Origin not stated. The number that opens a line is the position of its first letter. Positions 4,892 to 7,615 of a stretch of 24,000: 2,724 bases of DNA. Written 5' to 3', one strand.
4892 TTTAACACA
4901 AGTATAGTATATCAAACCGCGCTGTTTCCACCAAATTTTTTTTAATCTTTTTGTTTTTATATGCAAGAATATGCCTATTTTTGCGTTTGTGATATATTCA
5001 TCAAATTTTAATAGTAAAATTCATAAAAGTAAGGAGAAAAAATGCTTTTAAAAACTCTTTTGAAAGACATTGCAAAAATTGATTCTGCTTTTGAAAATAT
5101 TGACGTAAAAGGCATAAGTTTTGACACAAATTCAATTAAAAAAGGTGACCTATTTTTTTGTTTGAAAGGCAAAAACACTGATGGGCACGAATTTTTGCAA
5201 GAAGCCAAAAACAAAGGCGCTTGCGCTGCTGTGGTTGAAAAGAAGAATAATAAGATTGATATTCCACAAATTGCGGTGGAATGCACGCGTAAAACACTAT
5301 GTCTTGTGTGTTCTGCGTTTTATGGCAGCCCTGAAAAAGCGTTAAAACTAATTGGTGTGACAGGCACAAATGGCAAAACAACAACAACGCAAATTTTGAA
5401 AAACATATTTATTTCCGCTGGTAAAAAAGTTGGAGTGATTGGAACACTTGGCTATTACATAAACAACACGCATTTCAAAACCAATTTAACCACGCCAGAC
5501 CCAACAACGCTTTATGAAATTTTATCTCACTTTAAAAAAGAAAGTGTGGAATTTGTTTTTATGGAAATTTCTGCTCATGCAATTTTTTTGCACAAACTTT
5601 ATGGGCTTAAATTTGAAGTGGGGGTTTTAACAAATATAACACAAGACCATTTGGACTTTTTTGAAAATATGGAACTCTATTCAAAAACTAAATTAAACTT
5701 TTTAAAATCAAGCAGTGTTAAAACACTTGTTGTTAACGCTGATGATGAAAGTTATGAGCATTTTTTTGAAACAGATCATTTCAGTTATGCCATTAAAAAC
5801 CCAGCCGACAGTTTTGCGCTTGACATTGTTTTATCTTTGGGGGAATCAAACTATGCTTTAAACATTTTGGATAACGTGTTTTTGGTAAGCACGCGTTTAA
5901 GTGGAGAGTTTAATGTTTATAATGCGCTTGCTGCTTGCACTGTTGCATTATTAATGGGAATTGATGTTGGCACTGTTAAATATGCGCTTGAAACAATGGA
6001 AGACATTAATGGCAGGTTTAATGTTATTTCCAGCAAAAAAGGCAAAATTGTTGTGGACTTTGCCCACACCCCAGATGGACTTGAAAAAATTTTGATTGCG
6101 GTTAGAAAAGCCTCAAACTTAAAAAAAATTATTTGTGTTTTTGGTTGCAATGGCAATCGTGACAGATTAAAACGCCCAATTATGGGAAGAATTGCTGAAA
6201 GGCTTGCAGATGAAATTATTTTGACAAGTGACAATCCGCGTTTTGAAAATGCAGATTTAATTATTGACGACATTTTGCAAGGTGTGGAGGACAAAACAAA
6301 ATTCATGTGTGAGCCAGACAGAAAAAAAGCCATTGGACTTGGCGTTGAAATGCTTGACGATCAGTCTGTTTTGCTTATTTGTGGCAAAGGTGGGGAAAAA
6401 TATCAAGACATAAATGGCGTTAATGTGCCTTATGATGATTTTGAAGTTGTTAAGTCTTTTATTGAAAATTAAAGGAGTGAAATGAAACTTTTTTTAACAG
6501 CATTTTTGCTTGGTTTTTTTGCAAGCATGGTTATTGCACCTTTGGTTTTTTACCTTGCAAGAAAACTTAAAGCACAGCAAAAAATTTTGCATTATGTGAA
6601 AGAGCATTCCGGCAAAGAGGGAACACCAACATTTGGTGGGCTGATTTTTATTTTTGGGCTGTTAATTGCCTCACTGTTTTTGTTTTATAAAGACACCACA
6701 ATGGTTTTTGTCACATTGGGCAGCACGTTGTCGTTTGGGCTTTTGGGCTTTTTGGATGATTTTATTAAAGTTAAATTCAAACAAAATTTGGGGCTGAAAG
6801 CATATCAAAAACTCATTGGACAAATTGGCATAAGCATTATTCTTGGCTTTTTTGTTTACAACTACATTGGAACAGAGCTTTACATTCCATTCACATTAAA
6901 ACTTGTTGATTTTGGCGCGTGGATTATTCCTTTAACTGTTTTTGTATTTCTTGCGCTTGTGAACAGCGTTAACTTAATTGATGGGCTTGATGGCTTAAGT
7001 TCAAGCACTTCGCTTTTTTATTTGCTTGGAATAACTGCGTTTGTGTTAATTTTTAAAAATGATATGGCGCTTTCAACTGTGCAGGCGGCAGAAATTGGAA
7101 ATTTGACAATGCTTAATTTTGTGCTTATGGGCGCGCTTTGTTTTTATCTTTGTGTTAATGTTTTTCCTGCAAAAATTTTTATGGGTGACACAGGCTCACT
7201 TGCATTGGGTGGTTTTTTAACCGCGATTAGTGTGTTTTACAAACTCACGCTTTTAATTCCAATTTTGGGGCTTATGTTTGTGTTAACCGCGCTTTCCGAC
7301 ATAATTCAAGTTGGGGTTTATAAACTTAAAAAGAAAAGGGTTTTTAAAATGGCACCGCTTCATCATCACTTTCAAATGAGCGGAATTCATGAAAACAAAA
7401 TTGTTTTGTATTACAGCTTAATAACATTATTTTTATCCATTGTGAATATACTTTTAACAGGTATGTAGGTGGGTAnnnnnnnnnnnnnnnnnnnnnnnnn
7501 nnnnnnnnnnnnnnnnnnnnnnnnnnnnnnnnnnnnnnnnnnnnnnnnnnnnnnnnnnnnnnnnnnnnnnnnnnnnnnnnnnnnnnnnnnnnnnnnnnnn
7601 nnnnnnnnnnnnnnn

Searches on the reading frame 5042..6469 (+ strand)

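Call 35: search_protein_families(library=pfam, proteins=[window:5042-6469:+], max_evalue=0.00001)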
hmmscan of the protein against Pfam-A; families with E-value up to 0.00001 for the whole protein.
window:5042-6469:+ (476 aa): 3 families
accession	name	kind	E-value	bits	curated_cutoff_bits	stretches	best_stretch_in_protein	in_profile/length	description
PF08245.18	Mur_ligase_M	-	2.3e-46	158.7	24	1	106-302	1-200/200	Mur ligase middle domain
PF02875.26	Mur_ligase_C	-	3.6e-28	99.4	28.4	1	324-450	1-127/127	Mur ligase, glutamate ligase domain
PF01225.30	Mur_ligase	-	3e-08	34.3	21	1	22-71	2-56/95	Mur ligase family, catalytic domain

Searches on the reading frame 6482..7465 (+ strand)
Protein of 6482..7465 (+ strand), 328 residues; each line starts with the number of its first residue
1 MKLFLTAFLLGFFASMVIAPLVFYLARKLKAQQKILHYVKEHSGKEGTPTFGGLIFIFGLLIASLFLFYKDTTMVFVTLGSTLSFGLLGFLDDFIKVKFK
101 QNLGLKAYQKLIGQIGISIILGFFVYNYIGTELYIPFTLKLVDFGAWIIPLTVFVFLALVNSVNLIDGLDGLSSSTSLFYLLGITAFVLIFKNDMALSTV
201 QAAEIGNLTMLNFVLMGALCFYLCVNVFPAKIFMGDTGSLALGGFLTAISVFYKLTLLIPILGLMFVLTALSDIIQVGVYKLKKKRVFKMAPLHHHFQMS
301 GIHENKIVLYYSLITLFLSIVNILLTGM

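Call 35: search_protein_families(library=pfam, proteins=[window:6482-7465:+], max_evalue=0.00001)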
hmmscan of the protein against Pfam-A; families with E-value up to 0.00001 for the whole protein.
window:6482-7465:+ (328 aa): 1 family
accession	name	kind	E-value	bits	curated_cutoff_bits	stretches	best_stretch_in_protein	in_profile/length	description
PF00953.26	Glycos_transf_4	-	8.2e-28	97.8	27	1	76-252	2-158/160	Glycosyl transferase family 4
